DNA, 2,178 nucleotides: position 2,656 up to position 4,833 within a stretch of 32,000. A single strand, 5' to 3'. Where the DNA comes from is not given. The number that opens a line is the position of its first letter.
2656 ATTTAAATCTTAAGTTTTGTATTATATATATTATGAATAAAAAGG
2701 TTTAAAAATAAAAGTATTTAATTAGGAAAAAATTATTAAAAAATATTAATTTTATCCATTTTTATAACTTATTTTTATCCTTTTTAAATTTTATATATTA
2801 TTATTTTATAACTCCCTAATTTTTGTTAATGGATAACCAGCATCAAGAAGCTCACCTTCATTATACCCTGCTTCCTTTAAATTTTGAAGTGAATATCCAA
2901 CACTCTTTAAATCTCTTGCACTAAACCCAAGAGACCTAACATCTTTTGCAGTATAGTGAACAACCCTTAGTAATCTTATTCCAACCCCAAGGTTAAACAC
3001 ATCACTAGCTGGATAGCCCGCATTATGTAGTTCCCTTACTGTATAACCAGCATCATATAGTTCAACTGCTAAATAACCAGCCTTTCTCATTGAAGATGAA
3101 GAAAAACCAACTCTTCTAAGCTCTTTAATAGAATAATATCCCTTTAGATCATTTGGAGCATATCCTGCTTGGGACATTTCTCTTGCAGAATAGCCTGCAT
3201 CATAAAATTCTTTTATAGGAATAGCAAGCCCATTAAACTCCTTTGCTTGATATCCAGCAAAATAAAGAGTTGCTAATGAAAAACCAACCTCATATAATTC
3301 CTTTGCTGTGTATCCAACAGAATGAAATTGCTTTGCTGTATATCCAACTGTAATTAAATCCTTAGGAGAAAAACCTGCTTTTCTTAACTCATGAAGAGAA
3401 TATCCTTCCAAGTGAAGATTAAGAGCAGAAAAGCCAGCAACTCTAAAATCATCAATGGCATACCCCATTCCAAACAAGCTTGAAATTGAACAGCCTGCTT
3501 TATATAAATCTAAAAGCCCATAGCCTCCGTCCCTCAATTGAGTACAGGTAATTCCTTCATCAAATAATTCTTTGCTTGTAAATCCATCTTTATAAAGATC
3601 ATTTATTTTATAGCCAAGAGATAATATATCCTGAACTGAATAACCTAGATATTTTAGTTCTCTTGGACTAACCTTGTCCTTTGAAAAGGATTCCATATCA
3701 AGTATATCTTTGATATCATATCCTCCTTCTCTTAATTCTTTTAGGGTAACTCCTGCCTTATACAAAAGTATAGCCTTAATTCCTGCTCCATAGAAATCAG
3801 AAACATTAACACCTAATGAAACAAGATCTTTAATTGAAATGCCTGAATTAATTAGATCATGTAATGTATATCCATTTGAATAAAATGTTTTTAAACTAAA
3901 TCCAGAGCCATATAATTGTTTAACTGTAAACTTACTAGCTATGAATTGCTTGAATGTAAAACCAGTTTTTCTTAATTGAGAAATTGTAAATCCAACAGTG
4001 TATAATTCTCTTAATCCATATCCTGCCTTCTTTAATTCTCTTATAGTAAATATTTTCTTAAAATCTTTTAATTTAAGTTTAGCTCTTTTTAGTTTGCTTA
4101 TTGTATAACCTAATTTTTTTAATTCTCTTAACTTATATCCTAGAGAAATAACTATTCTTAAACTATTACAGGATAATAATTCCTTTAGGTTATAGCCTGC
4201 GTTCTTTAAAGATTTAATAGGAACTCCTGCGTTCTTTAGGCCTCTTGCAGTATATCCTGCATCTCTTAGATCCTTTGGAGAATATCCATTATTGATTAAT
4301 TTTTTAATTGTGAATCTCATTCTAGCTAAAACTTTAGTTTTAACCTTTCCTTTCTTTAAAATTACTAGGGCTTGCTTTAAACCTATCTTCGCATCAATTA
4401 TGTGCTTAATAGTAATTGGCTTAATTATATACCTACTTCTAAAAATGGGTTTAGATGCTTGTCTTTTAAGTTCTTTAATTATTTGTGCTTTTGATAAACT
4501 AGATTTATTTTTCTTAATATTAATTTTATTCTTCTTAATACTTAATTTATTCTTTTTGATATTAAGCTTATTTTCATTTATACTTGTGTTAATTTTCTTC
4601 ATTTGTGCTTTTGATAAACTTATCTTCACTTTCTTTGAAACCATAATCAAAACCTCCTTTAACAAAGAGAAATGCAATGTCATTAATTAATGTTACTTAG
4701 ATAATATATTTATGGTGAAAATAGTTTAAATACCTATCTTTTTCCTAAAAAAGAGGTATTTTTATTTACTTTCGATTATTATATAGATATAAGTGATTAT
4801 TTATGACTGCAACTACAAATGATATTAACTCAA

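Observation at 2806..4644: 612-aa protein made of 49 back-to-back decapeptide units (G-[YF]-[ST]-x-[KR]-[ED]-L-x-x-[AV])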

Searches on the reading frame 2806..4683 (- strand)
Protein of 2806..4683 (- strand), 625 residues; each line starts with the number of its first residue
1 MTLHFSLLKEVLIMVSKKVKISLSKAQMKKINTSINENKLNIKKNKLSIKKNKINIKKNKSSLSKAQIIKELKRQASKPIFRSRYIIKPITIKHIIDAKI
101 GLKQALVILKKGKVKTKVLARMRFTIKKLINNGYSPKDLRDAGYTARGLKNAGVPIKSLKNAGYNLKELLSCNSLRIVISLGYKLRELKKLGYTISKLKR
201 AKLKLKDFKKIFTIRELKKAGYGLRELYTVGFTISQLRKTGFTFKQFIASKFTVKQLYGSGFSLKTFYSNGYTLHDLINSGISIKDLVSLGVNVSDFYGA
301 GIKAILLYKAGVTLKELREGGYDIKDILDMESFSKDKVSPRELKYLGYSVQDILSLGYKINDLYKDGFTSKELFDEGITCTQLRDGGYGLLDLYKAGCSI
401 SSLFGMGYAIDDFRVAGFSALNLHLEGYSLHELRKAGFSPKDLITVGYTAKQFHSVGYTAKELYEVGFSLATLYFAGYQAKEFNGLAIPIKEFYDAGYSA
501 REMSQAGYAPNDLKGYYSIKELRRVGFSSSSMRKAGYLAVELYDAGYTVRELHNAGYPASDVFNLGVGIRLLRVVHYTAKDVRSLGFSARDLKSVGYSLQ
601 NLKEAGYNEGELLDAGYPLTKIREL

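Call 3: search_protein_families(library=pfam, proteins=[window:2806-4683:-], max_evalue=10)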
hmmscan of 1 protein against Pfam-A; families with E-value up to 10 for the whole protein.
window:2806-4683:- (625 aa): 8 families
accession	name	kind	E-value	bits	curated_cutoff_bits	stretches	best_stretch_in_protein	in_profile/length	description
PF25296.1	Decapeptide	-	1.7e-116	380.7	45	9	377-450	1-74/74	Decapeptide repeat region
PF18579.7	Raf1_HTH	-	1.2e-05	25.3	27.3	0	356-376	19-39/61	Rubisco accumulation factor 1 helix turn helix domain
PF24158.1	DUF7409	-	0.051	14.3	27.8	0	578-610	8-40/47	Domain of unknown function (DUF7409)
PF23814.1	DUF7185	-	0.14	12.6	27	1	264-282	64-82/86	Family of unknown function (DUF7185)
PF25025.1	EF-Ts_N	-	0.3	11.5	33.2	0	183-207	18-42/60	Elongation factor Ts, mitochondrial, N-terminal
PF10186.14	ATG14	-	0.52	9.8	33.2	1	17-76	67-126/347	Vacuolar sorting 38 and autophagy-related subunit 14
PF23033.1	DUF7034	-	0.91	10.2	27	1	394-439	66-110/119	Domain of unknown function (DUF7034)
PF08861.15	DUF1828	-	1.2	9.9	22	0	17-67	38-88/91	Domain of unknown function DUF1828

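Call 4: search_protein_families(library=ncbifam, proteins=[window:2806-4683:-], max_evalue=10)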
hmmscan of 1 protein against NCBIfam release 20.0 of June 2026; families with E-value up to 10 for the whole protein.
window:2806-4683:- (625 aa): 4 families
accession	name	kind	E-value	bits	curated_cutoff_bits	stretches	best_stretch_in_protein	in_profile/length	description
NF033900.0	T4SS_IcmE_DotG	equivalog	7.3e-101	338.8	750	6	467-620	540-679/1008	type IVB secretion system protein DotG/IcmE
NF008914.0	PRK12277.1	equivalog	8.5e-09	34.9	96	1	211-242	33-64/83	50S ribosomal protein L13e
TIGR03544.1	DivI1A_domain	domain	0.059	13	22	0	578-597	2-18/34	DivIVA domain-containing protein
TIGR00468.1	pheS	equivalog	0.22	10.7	237.45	1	540-585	264-311/324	phenylalanine--tRNA ligase subunit alpha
